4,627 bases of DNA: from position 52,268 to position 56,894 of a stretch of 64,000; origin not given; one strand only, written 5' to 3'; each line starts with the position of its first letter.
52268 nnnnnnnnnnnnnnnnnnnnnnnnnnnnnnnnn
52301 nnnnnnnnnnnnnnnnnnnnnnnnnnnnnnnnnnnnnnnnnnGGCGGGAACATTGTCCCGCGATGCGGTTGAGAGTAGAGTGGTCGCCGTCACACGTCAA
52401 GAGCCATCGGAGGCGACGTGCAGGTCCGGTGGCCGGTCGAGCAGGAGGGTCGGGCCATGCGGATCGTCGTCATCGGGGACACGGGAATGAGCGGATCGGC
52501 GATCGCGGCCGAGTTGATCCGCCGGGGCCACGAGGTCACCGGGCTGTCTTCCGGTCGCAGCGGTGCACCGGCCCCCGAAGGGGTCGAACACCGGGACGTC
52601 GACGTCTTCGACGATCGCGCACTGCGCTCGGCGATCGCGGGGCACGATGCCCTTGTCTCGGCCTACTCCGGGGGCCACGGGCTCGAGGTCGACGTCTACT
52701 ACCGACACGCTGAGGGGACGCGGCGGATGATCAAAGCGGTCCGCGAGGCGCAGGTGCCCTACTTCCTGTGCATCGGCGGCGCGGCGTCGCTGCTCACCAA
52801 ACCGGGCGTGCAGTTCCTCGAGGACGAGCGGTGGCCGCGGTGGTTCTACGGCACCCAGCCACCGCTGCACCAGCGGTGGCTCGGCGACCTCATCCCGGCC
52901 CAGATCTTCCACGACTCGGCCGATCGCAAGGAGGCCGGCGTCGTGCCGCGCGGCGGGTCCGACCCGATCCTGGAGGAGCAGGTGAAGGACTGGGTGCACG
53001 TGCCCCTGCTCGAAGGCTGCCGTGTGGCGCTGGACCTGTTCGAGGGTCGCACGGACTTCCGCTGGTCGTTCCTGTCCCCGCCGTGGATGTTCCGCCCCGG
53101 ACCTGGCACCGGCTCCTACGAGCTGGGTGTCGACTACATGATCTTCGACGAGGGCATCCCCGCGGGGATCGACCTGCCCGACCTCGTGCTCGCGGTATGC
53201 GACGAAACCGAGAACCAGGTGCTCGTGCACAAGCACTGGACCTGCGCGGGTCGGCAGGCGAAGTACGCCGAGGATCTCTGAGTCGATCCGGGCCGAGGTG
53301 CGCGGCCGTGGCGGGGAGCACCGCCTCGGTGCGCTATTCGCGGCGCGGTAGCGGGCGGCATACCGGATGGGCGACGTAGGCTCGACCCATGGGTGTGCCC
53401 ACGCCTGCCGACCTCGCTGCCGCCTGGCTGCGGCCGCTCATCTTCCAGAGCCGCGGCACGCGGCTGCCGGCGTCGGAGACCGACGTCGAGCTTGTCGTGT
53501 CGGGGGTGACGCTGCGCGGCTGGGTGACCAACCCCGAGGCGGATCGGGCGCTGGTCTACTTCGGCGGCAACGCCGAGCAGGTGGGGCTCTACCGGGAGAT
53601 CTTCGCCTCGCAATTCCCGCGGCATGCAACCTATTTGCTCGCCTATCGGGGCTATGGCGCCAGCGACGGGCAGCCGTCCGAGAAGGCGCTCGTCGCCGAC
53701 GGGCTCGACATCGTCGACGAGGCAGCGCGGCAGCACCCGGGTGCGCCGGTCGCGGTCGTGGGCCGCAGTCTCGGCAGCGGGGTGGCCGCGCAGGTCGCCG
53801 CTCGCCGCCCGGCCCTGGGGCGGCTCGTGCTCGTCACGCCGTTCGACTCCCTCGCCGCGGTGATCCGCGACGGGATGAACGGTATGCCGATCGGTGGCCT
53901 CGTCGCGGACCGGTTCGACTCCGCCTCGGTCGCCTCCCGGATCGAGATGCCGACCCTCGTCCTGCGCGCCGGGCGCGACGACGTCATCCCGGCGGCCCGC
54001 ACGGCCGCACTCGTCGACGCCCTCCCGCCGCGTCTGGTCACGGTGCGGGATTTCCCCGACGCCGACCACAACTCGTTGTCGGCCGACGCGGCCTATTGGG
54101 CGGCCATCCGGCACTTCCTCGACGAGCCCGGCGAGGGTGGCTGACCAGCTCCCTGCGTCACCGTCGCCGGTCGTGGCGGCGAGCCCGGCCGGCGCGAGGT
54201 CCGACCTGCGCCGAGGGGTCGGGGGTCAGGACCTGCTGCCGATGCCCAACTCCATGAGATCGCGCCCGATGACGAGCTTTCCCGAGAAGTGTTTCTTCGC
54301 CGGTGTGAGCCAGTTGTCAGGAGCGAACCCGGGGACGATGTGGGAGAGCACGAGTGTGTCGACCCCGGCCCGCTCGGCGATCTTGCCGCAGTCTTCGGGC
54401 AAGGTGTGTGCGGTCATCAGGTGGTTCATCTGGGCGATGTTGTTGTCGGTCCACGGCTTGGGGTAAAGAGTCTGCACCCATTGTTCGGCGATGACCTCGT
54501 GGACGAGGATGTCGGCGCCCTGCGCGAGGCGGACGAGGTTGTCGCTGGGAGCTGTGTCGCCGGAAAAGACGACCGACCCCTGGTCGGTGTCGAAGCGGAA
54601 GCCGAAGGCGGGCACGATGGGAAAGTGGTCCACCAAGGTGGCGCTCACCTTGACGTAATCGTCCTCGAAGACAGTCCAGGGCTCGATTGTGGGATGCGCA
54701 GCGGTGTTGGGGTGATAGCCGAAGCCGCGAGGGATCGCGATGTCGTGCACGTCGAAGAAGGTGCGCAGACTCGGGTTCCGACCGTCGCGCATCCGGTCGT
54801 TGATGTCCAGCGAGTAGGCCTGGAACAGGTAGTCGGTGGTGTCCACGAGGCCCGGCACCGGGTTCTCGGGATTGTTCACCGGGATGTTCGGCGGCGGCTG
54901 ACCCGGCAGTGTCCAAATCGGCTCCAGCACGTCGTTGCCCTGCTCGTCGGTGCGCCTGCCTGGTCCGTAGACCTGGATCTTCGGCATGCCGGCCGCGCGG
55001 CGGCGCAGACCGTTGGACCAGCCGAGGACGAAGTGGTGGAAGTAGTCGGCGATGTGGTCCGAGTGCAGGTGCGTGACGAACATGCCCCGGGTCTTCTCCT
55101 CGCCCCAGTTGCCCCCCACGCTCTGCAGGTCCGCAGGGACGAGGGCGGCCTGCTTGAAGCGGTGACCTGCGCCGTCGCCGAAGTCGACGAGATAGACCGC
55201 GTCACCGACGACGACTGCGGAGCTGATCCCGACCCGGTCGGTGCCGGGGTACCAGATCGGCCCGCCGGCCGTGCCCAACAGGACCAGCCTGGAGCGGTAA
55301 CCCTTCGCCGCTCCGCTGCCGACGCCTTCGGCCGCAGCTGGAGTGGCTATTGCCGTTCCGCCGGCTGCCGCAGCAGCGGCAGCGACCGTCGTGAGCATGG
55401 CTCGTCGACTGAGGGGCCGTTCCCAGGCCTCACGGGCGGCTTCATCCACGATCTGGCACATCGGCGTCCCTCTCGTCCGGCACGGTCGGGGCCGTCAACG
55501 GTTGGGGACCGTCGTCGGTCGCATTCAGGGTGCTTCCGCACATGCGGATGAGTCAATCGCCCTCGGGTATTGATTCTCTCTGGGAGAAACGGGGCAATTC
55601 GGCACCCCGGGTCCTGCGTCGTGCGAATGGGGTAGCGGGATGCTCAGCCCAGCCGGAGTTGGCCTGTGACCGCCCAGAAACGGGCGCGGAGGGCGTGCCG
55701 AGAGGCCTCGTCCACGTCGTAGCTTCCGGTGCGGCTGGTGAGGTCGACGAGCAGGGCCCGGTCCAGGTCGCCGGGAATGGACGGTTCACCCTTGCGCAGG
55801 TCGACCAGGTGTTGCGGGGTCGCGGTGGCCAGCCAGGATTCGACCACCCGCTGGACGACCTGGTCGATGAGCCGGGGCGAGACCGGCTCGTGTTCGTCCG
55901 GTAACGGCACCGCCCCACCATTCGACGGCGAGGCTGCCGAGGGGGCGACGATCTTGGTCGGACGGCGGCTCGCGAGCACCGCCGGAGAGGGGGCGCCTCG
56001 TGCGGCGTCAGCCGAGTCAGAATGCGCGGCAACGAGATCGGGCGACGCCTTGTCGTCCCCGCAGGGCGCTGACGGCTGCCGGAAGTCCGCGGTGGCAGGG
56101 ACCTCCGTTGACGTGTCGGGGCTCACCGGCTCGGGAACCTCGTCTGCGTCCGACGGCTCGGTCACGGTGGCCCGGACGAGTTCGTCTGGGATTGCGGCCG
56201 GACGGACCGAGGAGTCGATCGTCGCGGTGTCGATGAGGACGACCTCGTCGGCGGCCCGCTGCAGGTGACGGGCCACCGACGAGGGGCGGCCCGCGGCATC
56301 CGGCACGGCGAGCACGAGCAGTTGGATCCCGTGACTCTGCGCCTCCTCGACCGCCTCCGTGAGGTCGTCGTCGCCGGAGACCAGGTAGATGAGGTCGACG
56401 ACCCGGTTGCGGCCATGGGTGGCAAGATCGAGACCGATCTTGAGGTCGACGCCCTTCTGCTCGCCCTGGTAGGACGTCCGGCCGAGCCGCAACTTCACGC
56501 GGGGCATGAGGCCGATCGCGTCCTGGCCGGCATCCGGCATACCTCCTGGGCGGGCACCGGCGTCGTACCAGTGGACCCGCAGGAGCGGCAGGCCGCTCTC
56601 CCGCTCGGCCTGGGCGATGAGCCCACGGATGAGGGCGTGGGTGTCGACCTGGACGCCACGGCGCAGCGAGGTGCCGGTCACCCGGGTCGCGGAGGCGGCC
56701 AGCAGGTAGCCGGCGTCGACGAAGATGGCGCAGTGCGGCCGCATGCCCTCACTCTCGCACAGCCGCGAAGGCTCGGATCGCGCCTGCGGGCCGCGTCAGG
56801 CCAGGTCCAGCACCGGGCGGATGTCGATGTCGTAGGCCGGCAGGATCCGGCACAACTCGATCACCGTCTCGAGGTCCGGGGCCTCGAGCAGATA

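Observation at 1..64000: Hyper-abundant asymmetric octamer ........: about 1 per kb, about 30-fold over expectation, in every reading frame and in intergenic DNA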

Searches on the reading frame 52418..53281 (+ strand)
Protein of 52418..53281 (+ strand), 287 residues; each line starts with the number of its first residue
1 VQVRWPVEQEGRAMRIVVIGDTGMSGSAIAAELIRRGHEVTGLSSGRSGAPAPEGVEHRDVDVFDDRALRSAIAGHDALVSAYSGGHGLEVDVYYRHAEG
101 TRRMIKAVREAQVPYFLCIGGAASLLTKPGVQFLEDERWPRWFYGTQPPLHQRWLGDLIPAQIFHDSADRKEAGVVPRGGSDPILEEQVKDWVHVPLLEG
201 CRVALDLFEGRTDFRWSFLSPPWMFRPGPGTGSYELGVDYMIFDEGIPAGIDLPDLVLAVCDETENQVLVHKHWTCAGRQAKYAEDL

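Call 43: search_protein_families(library=pfam, proteins=[window:52418-53281:+], max_evalue=0.00001)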
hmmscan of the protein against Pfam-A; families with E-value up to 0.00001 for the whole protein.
window:52418-53281:+ (287 aa): 2 families
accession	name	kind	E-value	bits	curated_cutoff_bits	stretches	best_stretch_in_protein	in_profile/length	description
PF13460.12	NAD_binding_10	-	8.5e-14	52.3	27.2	1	22-125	3-102/184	NAD(P)H-binding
PF01370.27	Epimerase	-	1.9e-10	41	20.9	1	16-121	1-115/240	NAD dependent epimerase/dehydratase family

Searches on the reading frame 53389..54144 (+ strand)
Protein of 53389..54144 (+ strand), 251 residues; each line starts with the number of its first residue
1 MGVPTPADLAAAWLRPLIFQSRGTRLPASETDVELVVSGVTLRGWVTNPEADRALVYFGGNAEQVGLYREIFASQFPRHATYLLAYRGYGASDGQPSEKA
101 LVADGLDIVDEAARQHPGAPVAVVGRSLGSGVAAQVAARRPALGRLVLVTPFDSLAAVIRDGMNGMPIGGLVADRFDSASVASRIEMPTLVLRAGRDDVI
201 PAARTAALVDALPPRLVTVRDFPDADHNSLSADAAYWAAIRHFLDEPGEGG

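Call 43: search_protein_families(library=pfam, proteins=[window:53389-54144:+], max_evalue=0.00001)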
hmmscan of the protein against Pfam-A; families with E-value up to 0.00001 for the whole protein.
window:53389-54144:+ (251 aa): 2 families
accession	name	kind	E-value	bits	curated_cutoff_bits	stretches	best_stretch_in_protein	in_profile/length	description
PF12146.15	Hydrolase_4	-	6.5e-18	65.3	27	1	50-152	2-110/239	Serine aminopeptidase, S33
PF00561.26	Abhydrolase_1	-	3.6e-11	43.6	25.8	1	54-151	2-102/245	alpha/beta hydrolase fold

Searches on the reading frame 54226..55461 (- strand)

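Call 7: search_protein_families(library=pfam, proteins=[window:54226-55461:-])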
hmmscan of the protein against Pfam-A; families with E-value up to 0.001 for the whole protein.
window:54226-55461:- (411 aa): 2 families
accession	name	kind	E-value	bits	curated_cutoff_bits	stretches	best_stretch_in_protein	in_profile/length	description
PF12706.13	Lactamase_B_2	-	8.8e-11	42.2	27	1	252-375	84-200/200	Beta-lactamase superfamily domain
PF00753.33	Lactamase_B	-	0.0001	22.8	22.7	0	78-139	4-59/196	Metallo-beta-lactamase superfamily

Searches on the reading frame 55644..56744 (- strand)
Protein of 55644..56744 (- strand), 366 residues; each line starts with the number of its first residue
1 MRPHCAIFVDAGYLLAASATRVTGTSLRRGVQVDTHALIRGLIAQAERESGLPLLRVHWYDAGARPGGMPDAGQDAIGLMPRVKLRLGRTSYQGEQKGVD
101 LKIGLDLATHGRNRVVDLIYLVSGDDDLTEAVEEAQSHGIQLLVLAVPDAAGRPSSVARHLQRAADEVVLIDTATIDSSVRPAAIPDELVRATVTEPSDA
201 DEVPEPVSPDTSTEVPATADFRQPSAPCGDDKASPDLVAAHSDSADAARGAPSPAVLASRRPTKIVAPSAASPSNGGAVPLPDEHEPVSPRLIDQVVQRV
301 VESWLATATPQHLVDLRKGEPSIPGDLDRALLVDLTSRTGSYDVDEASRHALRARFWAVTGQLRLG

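Call 43: search_protein_families(library=pfam, proteins=[window:55644-56744:-], max_evalue=0.00001)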
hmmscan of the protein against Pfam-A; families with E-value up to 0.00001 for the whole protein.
window:55644-56744:- (366 aa): 1 family
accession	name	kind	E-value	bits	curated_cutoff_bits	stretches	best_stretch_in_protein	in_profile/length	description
PF01936.24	NYN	-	1.1e-09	39.4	24.2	1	6-170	3-143/145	NYN domain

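Call 63: search_protein_families(library=ncbifam, proteins=[window:55644-56744:-], max_evalue=0.001)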
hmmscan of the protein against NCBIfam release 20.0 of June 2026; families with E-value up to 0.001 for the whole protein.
window:55644-56744:- (366 aa): 0 families
